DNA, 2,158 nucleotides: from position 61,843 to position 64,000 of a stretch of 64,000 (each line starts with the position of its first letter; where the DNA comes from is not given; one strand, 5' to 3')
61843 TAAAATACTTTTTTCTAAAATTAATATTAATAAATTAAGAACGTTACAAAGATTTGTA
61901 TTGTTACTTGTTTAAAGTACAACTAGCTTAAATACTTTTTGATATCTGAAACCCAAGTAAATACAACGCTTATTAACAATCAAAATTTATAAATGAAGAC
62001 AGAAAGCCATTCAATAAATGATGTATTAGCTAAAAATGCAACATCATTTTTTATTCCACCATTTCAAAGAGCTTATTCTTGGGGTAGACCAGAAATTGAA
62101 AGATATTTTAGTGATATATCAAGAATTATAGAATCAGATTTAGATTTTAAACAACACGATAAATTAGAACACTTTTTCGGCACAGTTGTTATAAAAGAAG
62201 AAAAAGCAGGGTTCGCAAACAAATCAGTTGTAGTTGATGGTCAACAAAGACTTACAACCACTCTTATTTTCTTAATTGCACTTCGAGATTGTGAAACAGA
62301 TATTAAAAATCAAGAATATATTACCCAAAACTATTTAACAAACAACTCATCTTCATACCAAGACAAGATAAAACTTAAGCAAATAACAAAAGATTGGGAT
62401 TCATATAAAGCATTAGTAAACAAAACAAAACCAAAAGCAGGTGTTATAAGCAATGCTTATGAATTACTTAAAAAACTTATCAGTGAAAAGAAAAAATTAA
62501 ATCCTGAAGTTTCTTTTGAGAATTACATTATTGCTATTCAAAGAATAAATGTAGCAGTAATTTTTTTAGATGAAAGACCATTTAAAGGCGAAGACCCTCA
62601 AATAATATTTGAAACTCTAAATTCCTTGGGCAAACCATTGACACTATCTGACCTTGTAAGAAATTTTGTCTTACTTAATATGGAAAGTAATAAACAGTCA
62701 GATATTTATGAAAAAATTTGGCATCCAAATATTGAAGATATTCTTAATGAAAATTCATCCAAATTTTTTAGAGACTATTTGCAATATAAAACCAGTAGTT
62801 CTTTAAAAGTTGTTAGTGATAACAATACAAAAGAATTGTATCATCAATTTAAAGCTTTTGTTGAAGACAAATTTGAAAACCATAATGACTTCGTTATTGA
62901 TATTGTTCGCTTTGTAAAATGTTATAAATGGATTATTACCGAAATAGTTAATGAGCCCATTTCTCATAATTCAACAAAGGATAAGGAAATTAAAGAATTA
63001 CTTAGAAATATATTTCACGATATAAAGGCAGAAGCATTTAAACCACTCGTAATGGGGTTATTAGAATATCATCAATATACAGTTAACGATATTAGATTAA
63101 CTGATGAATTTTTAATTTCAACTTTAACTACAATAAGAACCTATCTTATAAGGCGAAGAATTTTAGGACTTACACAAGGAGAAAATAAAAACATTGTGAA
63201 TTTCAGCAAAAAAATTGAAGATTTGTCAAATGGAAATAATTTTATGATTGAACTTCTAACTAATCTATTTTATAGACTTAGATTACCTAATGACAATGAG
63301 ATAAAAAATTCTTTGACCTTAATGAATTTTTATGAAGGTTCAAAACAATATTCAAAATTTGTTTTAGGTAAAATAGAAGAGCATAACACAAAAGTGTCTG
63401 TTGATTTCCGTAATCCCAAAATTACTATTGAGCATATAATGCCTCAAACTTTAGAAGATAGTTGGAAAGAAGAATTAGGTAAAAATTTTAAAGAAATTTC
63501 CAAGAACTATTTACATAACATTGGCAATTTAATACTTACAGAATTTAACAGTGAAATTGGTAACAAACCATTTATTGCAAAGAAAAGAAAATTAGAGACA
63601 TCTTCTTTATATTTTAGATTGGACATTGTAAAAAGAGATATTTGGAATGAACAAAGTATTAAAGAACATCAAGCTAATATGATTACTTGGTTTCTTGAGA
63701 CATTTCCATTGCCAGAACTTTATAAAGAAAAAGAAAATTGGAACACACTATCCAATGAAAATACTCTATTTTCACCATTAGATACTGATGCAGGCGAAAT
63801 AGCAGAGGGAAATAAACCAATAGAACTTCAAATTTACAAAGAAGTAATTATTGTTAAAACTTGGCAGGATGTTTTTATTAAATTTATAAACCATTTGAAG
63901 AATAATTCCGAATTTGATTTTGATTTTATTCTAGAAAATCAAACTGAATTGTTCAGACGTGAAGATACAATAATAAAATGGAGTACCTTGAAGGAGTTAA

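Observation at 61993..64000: GmrSD-like DUF262/DUF1524 defence nuclease inserted directly after fabD, absent from the ORF track and truncated by the window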

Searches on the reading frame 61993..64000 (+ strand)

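Call 6: search_protein_families(library=pfam, proteins=[window:61993-64000:+], max_evalue=0.01)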
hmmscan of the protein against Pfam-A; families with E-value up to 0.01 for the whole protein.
window:61993-64000:+ (669 aa): 2 families
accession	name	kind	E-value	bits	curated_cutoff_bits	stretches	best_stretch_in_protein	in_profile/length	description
PF03235.19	GmrSD_N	-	1.6e-32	113.7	33.2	1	9-226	2-198/199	GmrSD restriction endonuclease, N-terminal domain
PF07510.16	GmrSD_C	-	3.3e-25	89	23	1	432-566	2-138/138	GmrSD restriction endonucleases, C-terminal domain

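Call 7: search_protein_families(library=padloc, proteins=[window:61993-64000:+], max_evalue=0.01)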
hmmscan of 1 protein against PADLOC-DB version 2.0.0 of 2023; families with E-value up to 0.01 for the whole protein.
window:61993-64000:+ (669 aa): 25 families
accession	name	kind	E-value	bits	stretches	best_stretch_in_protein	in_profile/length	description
PDLC02693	Orf5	-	1.2e-95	319.6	1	14-563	4-534/543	Orf5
PDLC04157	HEC-06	-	7.1e-66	220.9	1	3-565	9-549/558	-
PDLC04155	HEC-06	-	1.8e-55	186.5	1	2-564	6-551/562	-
PDLC02702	Orf5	-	2e-48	163.5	1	19-561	3-531/543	Orf5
PDLC04154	HEC-06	-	2.6e-48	163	1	1-563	7-556/569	-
PDLC02700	Orf5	-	3.9e-46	155.9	1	7-565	2-549/555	Orf5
PDLC02695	Orf5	-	1.5e-39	133.9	2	2-288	4-309/601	Orf5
PDLC02687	Orf5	-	5.5e-37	125.7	1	1-555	1-542/543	Orf5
PDLC02691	Orf5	-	1.3e-32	111.2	2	201-562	224-570/579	Orf5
PDLC02701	Orf5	-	1.7e-28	97.4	1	12-571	13-594/596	Orf5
PDLC02792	SspE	-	9.6e-24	81.7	2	3-99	8-112/771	SspE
PDLC02686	Orf5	-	2.1e-19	67.5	1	3-561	5-556/566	Orf5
PDLC02786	SspE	-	2.5e-18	63.8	1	2-109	7-117/766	SspE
PDLC02692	Orf5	-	8.7e-18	62.3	1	13-557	2-542/558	Orf5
PDLC02697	Orf5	-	5.4e-17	59.6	2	16-99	5-87/585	Orf5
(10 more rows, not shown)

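Call 8: search_protein_families(library=ncbifam, proteins=[window:61993-64000:+], max_evalue=0.01)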
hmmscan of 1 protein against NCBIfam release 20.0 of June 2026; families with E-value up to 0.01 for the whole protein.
window:61993-64000:+ (669 aa): 0 families

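Call 9: find_homologous_proteins(query=window:61993-64000:+, max_evalue=1e-10)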
Query window:61993-64000:+ (669 aa): 2430 proteins with E <= 1e-10 among 8000 candidates; the best 120 are listed.
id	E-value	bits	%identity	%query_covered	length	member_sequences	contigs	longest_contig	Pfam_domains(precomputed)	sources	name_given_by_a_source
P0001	0.0e+0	1455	98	100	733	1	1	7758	PF07510.17,PF03235.20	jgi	jgi:uncharacterized protein with ParB-like and HNH nuclease domain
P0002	0.0e+0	1310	88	100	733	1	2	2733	PF07510.17,PF03235.20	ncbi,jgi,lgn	-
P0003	0.0e+0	1308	88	100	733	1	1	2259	PF07510.17,PF03235.20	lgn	-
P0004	0.0e+0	1307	88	100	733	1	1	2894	PF07510.17,PF03235.20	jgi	-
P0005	0.0e+0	1307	88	100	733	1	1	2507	PF07510.17,PF03235.20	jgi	-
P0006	0.0e+0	1295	87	100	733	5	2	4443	PF07510.17,PF03235.20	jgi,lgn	jgi:uncharacterized protein with ParB-like and HNH nuclease domain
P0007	0.0e+0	1291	87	100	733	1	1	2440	PF07510.17,PF03235.20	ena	-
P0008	0.0e+0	1290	86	100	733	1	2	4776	PF07510.17,PF03235.20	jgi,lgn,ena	jgi:uncharacterized protein with ParB-like and HNH nuclease domain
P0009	0.0e+0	1287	86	100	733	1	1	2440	PF07510.17,PF03235.20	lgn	-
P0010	0.0e+0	1287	86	100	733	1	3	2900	PF07510.17,PF03235.20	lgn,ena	-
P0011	0.0e+0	1286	86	100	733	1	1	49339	PF07510.17,PF03235.20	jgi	jgi:uncharacterized protein with ParB-like and HNH nuclease domain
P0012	0.0e+0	1286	86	100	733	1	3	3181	PF07510.17,PF03235.20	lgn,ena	-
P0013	0.0e+0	1284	86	100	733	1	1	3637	PF07510.17,PF03235.20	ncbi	-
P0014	0.0e+0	1283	86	100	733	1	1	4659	PF07510.17,PF03235.20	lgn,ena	-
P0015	0.0e+0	1282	86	100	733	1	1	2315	PF07510.17,PF03235.20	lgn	-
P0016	0.0e+0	1282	86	100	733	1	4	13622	PF07510.17,PF03235.20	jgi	jgi:uncharacterized protein with ParB-like and HNH nuclease domain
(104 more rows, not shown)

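Call 11: find_encoding_contigs(protein=P0001, flank=10000, max_places=4)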
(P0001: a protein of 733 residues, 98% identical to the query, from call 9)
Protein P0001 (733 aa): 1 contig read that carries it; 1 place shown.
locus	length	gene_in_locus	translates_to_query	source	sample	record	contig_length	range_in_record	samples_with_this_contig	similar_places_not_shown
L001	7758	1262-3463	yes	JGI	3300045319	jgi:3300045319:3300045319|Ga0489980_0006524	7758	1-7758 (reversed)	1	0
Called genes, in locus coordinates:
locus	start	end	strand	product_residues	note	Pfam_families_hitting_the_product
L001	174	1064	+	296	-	PF00698:Acyl_transf_1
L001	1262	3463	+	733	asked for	PF03235:GmrSD_N, PF07510:GmrSD_C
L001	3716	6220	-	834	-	PF00270:DEAD (faint), PF00580:UvrD-helicase, PF13245:AAA_19, PF13604:AAA_30 (faint), PF13361:UvrD_C, PF13087:AAA_12 (weak), PF13538:UvrD_C_2, PF21196:PcrA_UvrD_tudor (weak), +1 more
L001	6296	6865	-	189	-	PF13548:DUF4126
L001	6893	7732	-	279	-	PF01546:Peptidase_M20, PF07687:M20_dimer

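Call 12: find_encoding_contigs(protein=P0011, flank=10000, max_places=4)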
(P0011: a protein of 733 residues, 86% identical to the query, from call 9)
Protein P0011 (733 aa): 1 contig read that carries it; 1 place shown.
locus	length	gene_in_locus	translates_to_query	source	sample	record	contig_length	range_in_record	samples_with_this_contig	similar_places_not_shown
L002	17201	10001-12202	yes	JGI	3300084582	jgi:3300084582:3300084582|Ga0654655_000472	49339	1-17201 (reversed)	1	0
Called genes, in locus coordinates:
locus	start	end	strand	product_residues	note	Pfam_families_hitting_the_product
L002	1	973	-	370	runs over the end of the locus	-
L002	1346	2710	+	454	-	PF00579:tRNA-synt_1b, PF22421:SYY_C-terminal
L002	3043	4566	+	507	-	PF00171:Aldedh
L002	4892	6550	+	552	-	PF00082:Peptidase_S8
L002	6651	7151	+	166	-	PF05163:DinB (weak), PF12867:DinB_2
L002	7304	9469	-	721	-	PF17804:TSP_NTD, PF03572:Peptidase_S41, PF11818:DUF3340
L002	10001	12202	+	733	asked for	PF03235:GmrSD_N, PF07510:GmrSD_C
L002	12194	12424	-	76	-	-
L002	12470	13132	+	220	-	-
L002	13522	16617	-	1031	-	PF02384:N6_Mtase, PF07669:Eco57I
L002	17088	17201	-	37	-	?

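Call 15: find_related_loci(query=P0001, collection=genome_contigs, flank=10000)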
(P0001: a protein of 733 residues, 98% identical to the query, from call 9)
Query P0001 (733 aa) in genome_contigs; peptide patterns used: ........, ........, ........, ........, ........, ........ (x = any residue, [..] = any of these).
27 stretches matched a pattern, but none encodes a relative of the query by tblastn (E <= 1e-3).

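Call 17: find_related_loci(query=A2, collection=genome_contigs, flank=10000)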
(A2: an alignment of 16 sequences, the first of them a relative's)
Query A2 (733 aa) in genome_contigs; peptide patterns used: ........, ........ (x = any residue, [..] = any of these).
246 stretches matched a pattern; 105 encode a relative of the query (tblastn E <= 1e-3); the best 80 are kept; 80 distinct loci.
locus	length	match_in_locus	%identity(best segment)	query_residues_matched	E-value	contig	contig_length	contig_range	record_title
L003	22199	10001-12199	80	1-733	0e+0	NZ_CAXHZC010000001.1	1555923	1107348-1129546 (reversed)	MAG: uncultured Arcticibacterium sp. isolate ERR7163068_concoct_91 ERZ8868305.1, whole genome shotgun sequence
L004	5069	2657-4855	78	1-733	0e+0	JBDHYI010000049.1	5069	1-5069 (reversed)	MAG: Chitinophagaceae bacterium isolate AS-MESO-OLR.191 NODE_63711_length_5069_cov_15.041466, whole genome shotgun seque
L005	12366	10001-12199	78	1-733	0e+0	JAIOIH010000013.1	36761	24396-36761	MAG: Flavobacteriales bacterium isolate MAG_25 contig_44361, whole genome shotgun sequence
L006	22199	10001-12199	78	1-733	0e+0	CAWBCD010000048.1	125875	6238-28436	MAG: uncultured bacterium isolate MFD02923.bin.1.49 genome assembly, contig: contig_9384, whole genome shotgun sequence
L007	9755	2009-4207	79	1-733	0e+0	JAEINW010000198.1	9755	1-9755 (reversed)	MAG: Salinivirgaceae bacterium isolate MAG14 NODE_3122_length_9755_cov_4.585452, whole genome shotgun sequence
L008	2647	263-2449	79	5-733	0e+0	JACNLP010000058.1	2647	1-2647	MAG: Flavobacteriales bacterium isolate NIOZ-UU86 NIOZ-UU_NODE_60349_length_2647_cov_22.0004, whole genome shotgun seque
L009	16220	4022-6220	79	1-733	0e+0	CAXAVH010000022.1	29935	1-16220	MAG TPA_asm: uncultured Flavobacteriaceae bacterium isolate ERR599351_binner13_Refined_34 genome assembly, contig: ERZ27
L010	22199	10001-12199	78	1-733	0e+0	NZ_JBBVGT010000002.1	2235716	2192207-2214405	Albibacterium sp. RHL897 RHL.897_ctg02, whole genome shotgun sequence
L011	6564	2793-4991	79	1-732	0e+0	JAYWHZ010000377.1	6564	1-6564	MAG: Bacteroidota bacterium isolate GLR80_GL56_UP_1_metabinner_9 GLR80_GL56_UP_1_metabinner_9_376, whole genome shotgun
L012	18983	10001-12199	78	1-733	0e+0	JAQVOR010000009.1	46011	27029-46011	MAG: Bacteroidales bacterium isolate STF1_185 NODE_1529_length_46011_cov_5.187952_Sandtown_F1, whole genome shotgun sequ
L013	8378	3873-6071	77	1-733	0e+0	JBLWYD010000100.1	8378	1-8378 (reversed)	MAG: Bacteroidota bacterium isolate EA25-02 A25maxbin.007RE.5K@100, whole genome shotgun sequence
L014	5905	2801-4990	78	1-730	0e+0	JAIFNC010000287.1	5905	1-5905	MAG: Bacteroidetes bacterium isolate bin_69 scaffold_26280, whole genome shotgun sequence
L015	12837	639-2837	77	1-733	0e+0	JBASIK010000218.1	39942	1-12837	MAG: Bacteroidales bacterium isolate MFD13489_ilm_asm_bin48 k127_29563, whole genome shotgun sequence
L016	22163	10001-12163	79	1-721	0e+0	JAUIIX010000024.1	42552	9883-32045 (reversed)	MAG: bacterium isolate Co_bin.282 NODE_5926_length_42552_cov_1.515003, whole genome shotgun sequence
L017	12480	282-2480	77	1-733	0e+0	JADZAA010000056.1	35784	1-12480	MAG: Bacteroidetes bacterium isolate SJ593 c_000000727061, whole genome shotgun sequence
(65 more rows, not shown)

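Call 28: search_solved_structures(query=A2, max_evalue=1, show_alignments=1)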
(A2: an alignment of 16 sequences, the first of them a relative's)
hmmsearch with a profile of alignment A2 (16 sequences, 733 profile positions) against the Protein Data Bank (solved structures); distinct sequences matched with E-value up to 1: 9.
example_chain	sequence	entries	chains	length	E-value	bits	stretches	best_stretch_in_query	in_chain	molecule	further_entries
9jfl_B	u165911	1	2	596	2.1e-15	59.3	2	12-100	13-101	DUF262 domain-containing protein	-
6jiv_D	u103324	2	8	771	2.2e-07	32.7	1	7-98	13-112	SspE protein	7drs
7drr_D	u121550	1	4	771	2.2e-06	29.4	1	7-98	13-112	SspE protein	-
20yv_A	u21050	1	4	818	6e-06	28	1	6-98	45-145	DUF262 domain-containing protein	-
20yw_A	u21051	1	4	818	5.8e-05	24.7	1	6-97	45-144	DUF262 domain-containing protein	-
4wrp_A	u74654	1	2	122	0.033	15.6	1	238-317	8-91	Uncharacterized protein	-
4rxi_A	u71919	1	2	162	0.053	14.9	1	238-317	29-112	hypothetical protein lpg0944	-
8jj6_D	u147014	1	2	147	0.3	12.4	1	556-637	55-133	Negative elongation factor complex member C/D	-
7dri_A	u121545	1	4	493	0.58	11.5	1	474-532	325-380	DUF1524 domain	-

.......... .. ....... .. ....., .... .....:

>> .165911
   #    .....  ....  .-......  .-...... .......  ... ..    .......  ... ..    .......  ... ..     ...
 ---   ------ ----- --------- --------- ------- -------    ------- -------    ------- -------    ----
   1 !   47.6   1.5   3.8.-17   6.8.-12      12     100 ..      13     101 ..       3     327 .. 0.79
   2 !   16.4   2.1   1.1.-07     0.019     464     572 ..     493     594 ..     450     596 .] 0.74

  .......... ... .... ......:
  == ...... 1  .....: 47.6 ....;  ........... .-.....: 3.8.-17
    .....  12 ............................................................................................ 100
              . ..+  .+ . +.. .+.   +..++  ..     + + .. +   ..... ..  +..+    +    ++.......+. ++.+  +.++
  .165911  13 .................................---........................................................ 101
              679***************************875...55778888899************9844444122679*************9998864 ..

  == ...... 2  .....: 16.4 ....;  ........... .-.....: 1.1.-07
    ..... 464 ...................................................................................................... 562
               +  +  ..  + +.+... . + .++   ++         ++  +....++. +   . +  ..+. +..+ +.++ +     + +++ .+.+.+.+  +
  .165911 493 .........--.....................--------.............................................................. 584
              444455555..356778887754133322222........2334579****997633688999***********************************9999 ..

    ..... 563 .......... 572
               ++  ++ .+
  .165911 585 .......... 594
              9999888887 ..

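Call 39: search_protein_representatives(protein=P0001)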
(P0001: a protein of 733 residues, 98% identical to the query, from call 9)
Query: 733 residues. Proteins with E-value up to 0.001 (for the whole library): 11358; up to 1e-10: 4773; up to 1e-30: 1204. The best 150 are listed.
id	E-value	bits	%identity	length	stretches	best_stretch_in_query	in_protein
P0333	2.3e-238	809.6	53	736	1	1-731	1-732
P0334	7.1e-219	745.1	53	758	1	1-732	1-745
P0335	2.0e-207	707.3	47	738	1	2-728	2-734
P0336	8.9e-191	652.3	53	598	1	2-585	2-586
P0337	3.1e-187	640.6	44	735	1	4-718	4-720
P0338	1.2e-184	632.0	55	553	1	185-732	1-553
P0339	1.7e-180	618.3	45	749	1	1-731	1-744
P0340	5.0e-176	603.5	46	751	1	2-733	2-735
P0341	1.7e-172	591.8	72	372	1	1-369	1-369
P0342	1.1e-158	546.2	41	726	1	1-731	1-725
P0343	9.5e-157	539.8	47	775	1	1-584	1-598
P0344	4.6e-150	517.7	58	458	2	464-708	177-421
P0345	1.0e-140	486.8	38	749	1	1-732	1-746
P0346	1.9e-131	456.2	61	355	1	142-494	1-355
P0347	8.3e-129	447.5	47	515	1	232-733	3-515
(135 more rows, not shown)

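Call 44: predict_structure(alignment_id=A3)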
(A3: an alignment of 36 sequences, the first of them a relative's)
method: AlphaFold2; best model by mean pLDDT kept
length: 733 residues; sequences in the alignment: 36
mean_pLDDT: 76.3   pTM: 0.59
mean pLDDT of the five models: 76.3, 72.4, 72.2, 70.1, 69.2
residues with pLDDT >= 90: 204; 70-90: 333; 50-70: 81; < 50: 115
segments of 3 or more residues with pLDDT < 50: 1-29, 55-84, 117-132, 186-215, 274-277, 584-589
pLDDT, mean of each block of 10 residues (from residue 1): 34 33 33 72 75 54 32 29 54 86 85 58 39 66 82 87 89 84 48 30 40 54 67 61 81 87 89 56 82 86 93 89 94 95 91 95 90 96 93 68 86 84 76 91 86 90 77 87 83 85 86 80 78 81 80 87 93 86 50 86 79 92 93 92 93 90 84 70 87 88 89 95 92 82
secondary structure, 60 per line:
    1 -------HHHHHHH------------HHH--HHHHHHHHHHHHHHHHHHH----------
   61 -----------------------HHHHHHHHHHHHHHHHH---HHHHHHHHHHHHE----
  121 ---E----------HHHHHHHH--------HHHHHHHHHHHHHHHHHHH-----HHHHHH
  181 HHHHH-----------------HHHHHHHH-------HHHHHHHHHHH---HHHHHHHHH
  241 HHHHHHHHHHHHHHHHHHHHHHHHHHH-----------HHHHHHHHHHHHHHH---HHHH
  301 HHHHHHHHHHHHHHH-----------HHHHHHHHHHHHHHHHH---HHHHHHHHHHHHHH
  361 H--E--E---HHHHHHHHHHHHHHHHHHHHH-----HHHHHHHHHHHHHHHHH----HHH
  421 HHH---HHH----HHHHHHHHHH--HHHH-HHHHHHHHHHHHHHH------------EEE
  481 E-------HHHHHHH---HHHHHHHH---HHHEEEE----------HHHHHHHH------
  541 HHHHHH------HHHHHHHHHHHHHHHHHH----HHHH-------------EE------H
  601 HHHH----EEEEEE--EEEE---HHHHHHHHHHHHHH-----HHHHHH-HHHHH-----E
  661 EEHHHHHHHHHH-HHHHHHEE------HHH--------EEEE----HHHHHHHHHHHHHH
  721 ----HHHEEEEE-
elements in order (helices of 4 or more, strands of 3 or more residues): H8-14 H32-50 H84-100 H104-115 H135-142 H151-169 H175-185 H203-210 H218-228 H232-267 H279-293 H297-315 H327-343 H347-361 H371-391 H397-413 H418-423 H434-443 H446-449 H451-465 E478-481 H489-495 H499-506 E513-516 H527-534 H541-546 H553-570 H575-578 H600-604 E609-614 E617-620 H624-637 H643-648 H650-654 E660-662 H663-672 H674-679 E699-702 H707-720 E728-732
